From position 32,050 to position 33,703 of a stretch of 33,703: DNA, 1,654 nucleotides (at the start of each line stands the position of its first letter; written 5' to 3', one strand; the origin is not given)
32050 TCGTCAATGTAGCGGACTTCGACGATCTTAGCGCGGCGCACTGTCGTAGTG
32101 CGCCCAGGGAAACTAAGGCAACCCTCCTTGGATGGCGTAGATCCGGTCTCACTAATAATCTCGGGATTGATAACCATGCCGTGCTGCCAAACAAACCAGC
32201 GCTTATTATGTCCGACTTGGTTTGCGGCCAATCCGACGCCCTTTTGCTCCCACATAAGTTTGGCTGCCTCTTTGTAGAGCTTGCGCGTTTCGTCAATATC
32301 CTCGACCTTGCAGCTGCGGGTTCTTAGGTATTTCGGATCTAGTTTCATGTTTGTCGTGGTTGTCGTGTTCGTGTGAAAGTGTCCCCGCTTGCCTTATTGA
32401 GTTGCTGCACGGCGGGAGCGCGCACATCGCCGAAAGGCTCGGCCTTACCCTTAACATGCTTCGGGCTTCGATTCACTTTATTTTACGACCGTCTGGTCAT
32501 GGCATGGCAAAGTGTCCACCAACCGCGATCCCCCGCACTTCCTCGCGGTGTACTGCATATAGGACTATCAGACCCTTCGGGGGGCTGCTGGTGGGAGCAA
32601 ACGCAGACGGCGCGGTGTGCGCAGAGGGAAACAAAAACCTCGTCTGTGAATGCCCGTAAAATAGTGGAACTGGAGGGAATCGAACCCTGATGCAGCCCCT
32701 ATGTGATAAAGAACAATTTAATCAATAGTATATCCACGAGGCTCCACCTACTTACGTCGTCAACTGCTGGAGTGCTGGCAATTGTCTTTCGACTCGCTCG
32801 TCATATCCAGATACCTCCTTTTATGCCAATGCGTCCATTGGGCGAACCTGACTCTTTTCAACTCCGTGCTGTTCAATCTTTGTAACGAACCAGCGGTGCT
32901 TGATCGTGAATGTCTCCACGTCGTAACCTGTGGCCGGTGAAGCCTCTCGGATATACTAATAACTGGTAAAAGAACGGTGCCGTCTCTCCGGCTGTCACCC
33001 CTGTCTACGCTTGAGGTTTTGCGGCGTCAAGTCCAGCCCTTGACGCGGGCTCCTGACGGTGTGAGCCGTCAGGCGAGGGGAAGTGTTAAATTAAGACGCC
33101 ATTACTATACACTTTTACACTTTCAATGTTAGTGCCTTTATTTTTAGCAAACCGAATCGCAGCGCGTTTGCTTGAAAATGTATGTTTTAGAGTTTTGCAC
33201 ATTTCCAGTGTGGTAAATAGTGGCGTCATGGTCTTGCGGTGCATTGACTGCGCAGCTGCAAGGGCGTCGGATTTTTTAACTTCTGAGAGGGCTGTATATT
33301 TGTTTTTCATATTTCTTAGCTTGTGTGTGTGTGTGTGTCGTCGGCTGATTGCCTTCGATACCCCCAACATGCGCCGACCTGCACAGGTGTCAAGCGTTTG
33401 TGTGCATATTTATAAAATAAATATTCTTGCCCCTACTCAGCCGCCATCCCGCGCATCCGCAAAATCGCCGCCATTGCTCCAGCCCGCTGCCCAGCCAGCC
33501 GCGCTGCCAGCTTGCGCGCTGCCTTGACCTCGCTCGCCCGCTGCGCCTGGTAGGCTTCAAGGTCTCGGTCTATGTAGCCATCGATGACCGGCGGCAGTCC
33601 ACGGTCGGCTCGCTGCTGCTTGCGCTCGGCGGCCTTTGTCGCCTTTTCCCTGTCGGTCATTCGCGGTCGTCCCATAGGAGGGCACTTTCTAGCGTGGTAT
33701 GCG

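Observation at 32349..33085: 737-nt ORF-free, self-complementary block upstream of def: candidate large phage non-coding RNA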

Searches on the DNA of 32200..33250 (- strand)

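Call 5: search_rna_families(source=window, start=32200, end=33250, threshold=evalue, max_evalue=10, show_alignments=4)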
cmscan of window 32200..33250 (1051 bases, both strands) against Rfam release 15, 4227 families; matches with E-value up to 10: 5.
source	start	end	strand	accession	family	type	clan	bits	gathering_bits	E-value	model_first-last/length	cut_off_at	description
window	32662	32699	-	RF00023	tmRNA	Gene;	CL00001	20.9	47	3.2e-06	1-374/374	no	transfer-messenger RNA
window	32666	32699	-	RF01684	mascRNA-menRNA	Gene;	-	19.9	42.5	0.36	1-56/56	no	MALAT1-associated small cytoplasmic RNA/MEN beta RNA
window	33199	33218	-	RF01977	HOTAIRM1_3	Gene; lncRNA;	-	15.9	37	0.38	40-59/59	no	HOX antisense intergenic RNA myeloid 1 conserved region 3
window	32568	32689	-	RF04321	tmRNA_permuted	Gene;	-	15.8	47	0.85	36-94/213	no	permuted transfer-messenger RNA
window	32364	32439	+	RF02086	Yar_2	Gene; lncRNA;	-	14.6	50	2.5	1-74/74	no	Yellow-achaete intergenic RNA conserved region 2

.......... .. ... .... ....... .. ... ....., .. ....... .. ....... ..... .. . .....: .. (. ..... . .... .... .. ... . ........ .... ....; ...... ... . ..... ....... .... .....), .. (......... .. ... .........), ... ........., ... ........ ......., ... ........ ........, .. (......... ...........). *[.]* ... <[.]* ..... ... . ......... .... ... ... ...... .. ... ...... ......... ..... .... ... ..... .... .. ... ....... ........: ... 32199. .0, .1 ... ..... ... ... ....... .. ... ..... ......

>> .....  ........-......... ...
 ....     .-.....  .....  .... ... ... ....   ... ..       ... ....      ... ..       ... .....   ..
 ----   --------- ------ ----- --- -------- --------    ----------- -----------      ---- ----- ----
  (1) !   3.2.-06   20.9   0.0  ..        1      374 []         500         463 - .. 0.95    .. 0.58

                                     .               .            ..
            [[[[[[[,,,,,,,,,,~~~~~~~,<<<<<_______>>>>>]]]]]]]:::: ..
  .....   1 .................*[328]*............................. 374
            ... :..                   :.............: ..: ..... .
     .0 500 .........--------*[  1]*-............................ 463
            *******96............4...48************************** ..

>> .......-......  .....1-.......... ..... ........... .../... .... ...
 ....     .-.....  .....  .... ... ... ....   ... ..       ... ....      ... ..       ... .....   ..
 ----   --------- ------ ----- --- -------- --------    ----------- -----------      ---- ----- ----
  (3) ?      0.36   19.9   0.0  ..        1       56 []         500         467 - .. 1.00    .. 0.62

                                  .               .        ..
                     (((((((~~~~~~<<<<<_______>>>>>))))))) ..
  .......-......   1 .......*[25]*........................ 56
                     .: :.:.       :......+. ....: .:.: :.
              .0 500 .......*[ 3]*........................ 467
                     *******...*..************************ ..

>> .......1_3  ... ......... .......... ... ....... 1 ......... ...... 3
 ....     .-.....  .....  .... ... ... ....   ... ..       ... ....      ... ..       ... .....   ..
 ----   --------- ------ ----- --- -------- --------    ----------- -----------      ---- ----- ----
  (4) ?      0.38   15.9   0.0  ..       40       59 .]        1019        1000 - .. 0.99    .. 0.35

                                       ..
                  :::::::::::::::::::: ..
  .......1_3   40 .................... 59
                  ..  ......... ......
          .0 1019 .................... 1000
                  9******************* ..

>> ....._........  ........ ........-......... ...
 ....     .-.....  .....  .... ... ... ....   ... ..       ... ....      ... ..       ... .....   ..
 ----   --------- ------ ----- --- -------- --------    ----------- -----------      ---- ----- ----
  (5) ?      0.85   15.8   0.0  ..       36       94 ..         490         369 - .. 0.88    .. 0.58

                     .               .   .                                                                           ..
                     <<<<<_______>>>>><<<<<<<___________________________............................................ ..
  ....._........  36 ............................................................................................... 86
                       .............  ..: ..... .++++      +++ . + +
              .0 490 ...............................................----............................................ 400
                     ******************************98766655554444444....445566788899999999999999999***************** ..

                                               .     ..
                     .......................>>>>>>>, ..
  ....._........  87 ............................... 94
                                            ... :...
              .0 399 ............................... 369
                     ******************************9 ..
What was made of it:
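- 32662..32699 (-): tmRNA (ssrA) pseudogene stump: 5' acceptor strand GGGGCTG and the start of the D-loop analogue, fused to the T-arm, 3' acceptor strand CAGTTCC and ACTA. The Rfam tmRNA model aligns here end to end with its middle deleted (20.9 bits; call 5).
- On tmRNA (RF00023): The Rfam alignment covers model positions 1-374 at 32699-32662 with the middle deleted (call 5).
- Closest known: Phage-encoded one-piece tmRNA. Same: It has the same acceptor stem with G3:U70 and the same T-arm (call 5).
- Checked: The Rfam tmRNA model aligns 32699-32662 as acceptor stem plus T-arm with the whole middle missing (20.9 bits, E = 3e-6, below the gathering score of 47; call 5).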

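Call 6: search_dna_similar(query=window:32300-33150:-, collection=phages, mode=distant, max_evalue=0.001)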
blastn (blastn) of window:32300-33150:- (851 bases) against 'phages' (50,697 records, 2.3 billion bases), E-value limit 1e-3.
No match.

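Call 44: search_dna_similar(query=window:32656-32975:-, collection=plasmids, mode=distant, max_evalue=0.01)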
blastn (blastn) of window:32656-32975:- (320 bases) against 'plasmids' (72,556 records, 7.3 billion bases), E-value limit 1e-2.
No match.

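Call 66: search_rna_families(source=window, start=32700, end=32985, threshold=evalue, max_evalue=10, show_alignments=2)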
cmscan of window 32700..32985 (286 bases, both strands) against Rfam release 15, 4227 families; matches with E-value up to 10: 0.
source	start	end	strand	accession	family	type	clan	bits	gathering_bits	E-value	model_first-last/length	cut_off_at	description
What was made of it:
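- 32708..32968 (-): Lineage-specific insertion: 254 nt (32968-32715) plus the second copy of the 7-nt direct repeat GTTCTTT (32714-32708). No Rfam hit (call 66).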

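Call 67: search_rna_families(source=window, start=32340, end=32670, threshold=evalue, max_evalue=10, show_alignments=0)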
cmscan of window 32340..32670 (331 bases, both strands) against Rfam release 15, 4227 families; matches with E-value up to 10: 1.
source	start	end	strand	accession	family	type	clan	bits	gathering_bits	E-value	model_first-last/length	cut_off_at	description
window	32364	32439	+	RF02086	Yar_2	Gene; lncRNA;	-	14.6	50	0.8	1-74/74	no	Yellow-achaete intergenic RNA conserved region 2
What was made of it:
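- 32509..32655 (-): Conserved, probably structured leader module (~147 nt). No Rfam hit (call 67).
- On Large ornate phage or bacterial RNAs (GOLLD, ROOL) and YrlA: None of these families appears even at E up to 10 (calls 5, 66, 67).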

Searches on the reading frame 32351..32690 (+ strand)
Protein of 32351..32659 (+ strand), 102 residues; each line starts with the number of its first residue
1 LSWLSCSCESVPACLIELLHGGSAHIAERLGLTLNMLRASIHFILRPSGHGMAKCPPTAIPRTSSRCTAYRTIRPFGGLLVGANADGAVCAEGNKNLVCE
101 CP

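Call 8: search_protein_families(library=pfam, proteins=[window:32351-32659:+, window:32373-32690:+], max_evalue=0.01)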
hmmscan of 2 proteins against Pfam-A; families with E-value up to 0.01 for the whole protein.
window:32351-32659:+ (102 aa): 0 families

window:32373-32690:+ (105 aa): 0 families

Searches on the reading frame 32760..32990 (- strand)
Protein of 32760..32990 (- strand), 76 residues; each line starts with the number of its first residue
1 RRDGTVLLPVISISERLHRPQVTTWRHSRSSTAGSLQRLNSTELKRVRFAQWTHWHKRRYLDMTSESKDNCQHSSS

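Call 65: find_homologous_proteins(query=window:32760-32990:-, max_evalue=10)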
Query window:32760-32990:-: 1 candidates shared short words with the query, none scored E <= 10.
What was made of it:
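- Tried and rejected: The word-index protein search of the insertion's open frame found nothing (call 65).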

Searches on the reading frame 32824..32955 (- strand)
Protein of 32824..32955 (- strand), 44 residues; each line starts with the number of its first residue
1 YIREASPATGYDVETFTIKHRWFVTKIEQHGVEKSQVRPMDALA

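Call 74: search_protein_representatives(protein=window:32824-32955:-)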
Query: 44 residues. Proteins with E-value up to 0.001 (for the whole library): 3; up to 1e-10: 0; up to 1e-30: 0. The best 3 are listed.
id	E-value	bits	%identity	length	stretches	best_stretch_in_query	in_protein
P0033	1.0e-07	46.9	45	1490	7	5-30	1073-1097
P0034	1.2e-04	37.5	34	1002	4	8-33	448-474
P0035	2.1e-04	36.7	39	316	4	3-27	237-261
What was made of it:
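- Checked: Translations of the 254-nt insertion have no real homologues (calls 65, 74).
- Tried and rejected: The exhaustive HMMER search with the 44-codon frame gave three weak hits, each with several matched stretches in proteins of 316 to 1,490 aa. I take these as spurious (call 74).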

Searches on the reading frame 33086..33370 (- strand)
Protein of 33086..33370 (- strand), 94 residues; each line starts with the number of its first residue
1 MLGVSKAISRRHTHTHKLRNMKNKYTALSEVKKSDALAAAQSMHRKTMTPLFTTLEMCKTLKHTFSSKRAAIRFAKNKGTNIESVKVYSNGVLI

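Call 8: search_protein_families(library=pfam, proteins=[window:33086-33370:-], max_evalue=0.01)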
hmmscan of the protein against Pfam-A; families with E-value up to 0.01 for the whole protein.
window:33086-33370:- (94 aa): 0 families

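Call 9: search_protein_families(library=phrogs, proteins=[window:33086-33370:-], max_evalue=0.001)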
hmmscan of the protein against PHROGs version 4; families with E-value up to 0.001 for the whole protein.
window:33086-33370:- (94 aa): 0 families
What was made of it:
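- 33086..33310 (-): AT-rich 74-aa accessory gene (a 'moron', meaning an inserted extra gene) that forms the upstream border of the block. It has no Pfam or PHROG hit (calls 8, 9).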

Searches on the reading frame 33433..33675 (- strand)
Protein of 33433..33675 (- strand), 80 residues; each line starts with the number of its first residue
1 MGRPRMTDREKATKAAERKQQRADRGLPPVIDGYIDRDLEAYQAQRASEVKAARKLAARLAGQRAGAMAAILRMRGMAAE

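Call 8: search_protein_families(library=pfam, proteins=[window:33433-33675:-], max_evalue=0.01)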
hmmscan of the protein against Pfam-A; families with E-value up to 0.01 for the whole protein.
window:33433-33675:- (80 aa): 0 families

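Call 9: search_protein_families(library=phrogs, proteins=[window:33433-33675:-], max_evalue=0.001)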
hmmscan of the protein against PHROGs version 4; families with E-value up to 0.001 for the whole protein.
window:33433-33675:- (80 aa): 0 families

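Call 43: find_homologous_proteins(query=window:33433-33675:-, max_evalue=0.001)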
Query window:33433-33675:- (80 aa): 10 proteins with E <= 0.001 among 20 candidates.
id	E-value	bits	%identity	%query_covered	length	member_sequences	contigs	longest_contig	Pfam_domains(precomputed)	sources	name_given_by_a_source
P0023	1.3e-37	144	95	100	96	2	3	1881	-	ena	-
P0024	4.8e-37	142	94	100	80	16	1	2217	-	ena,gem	-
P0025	2.0e-35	137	90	100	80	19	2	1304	-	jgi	-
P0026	2.5e-34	134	89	100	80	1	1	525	-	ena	-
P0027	1.0e-33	132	93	94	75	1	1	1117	-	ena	-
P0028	2.0e-33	131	93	94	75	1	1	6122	-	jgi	-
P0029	2.0e-33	131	86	100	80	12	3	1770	-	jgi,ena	-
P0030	1.6e-32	128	89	94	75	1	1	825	-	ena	-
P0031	4.8e-31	123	83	100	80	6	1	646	-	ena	-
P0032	1.0e-24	103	74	100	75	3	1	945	-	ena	-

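Call 45: find_encoding_contigs(protein=P0028, flank=6000, max_places=10)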
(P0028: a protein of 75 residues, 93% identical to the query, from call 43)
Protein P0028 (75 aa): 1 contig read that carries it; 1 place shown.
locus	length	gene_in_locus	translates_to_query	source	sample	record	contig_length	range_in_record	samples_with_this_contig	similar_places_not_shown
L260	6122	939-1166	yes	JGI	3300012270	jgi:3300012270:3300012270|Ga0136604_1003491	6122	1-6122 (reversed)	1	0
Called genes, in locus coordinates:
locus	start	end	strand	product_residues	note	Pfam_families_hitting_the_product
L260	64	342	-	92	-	-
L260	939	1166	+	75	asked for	-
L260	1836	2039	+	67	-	-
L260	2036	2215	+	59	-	-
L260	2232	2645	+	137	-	-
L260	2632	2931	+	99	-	-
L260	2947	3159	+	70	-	-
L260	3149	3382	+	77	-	-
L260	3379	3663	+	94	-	-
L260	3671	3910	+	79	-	-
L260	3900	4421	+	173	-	-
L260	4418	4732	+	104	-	-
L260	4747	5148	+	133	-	-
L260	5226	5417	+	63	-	-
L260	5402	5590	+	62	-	-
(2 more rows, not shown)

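Call 46: find_encoding_contigs(protein=P0024, flank=6000, max_places=10)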
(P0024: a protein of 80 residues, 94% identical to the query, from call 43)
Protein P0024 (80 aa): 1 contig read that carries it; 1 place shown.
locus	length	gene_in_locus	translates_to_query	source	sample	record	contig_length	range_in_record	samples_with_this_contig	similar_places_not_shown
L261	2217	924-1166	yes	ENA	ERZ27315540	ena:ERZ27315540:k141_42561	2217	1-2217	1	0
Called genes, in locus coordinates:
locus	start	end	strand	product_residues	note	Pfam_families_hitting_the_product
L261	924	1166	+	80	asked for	-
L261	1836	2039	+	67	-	-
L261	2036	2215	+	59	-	?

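Call 47: find_encoding_contigs(protein=P0023, flank=6000, max_places=10)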
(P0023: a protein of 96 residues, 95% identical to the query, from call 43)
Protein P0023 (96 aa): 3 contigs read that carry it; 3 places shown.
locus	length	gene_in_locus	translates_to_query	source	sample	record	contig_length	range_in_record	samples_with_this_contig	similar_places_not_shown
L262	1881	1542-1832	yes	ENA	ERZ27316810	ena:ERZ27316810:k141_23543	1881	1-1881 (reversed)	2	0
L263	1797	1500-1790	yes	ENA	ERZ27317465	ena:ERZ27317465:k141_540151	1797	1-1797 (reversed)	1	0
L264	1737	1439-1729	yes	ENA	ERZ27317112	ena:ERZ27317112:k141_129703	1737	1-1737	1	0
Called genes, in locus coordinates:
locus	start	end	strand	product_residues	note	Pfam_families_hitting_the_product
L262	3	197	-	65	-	?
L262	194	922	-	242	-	-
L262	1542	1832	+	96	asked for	-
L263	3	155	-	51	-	?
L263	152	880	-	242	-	-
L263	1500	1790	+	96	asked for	-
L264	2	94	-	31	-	?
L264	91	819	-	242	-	-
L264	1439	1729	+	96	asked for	-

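Call 48: find_encoding_contigs(protein=P0025, flank=6000, max_places=10)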
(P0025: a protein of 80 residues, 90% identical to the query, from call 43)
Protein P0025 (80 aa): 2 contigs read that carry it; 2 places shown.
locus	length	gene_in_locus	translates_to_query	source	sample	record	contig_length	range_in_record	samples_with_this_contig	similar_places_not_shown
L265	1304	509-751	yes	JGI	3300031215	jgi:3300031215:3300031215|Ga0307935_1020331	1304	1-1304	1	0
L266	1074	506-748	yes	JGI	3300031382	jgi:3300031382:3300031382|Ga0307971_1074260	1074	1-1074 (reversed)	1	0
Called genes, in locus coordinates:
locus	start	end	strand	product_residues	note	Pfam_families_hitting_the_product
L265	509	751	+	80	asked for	-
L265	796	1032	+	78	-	-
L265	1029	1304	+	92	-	?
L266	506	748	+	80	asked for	-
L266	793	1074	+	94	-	?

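Call 77: find_encoding_contigs(protein=P0027, flank=6000, max_places=10)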
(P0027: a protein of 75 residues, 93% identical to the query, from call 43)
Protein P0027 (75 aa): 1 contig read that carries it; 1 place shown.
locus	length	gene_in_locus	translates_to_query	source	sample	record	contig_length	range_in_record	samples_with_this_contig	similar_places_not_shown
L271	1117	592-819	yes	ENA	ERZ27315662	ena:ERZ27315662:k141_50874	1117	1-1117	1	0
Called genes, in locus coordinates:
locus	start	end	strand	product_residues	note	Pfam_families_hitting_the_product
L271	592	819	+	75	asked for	-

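Call 78: find_encoding_contigs(protein=P0032, flank=6000, max_places=10)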
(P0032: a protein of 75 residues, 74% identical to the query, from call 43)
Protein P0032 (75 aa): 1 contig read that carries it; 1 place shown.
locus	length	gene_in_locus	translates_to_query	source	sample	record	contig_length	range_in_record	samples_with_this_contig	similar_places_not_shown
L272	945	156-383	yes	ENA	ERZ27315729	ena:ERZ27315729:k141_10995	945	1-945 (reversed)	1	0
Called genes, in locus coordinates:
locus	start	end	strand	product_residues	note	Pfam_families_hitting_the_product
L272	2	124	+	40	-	?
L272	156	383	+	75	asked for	-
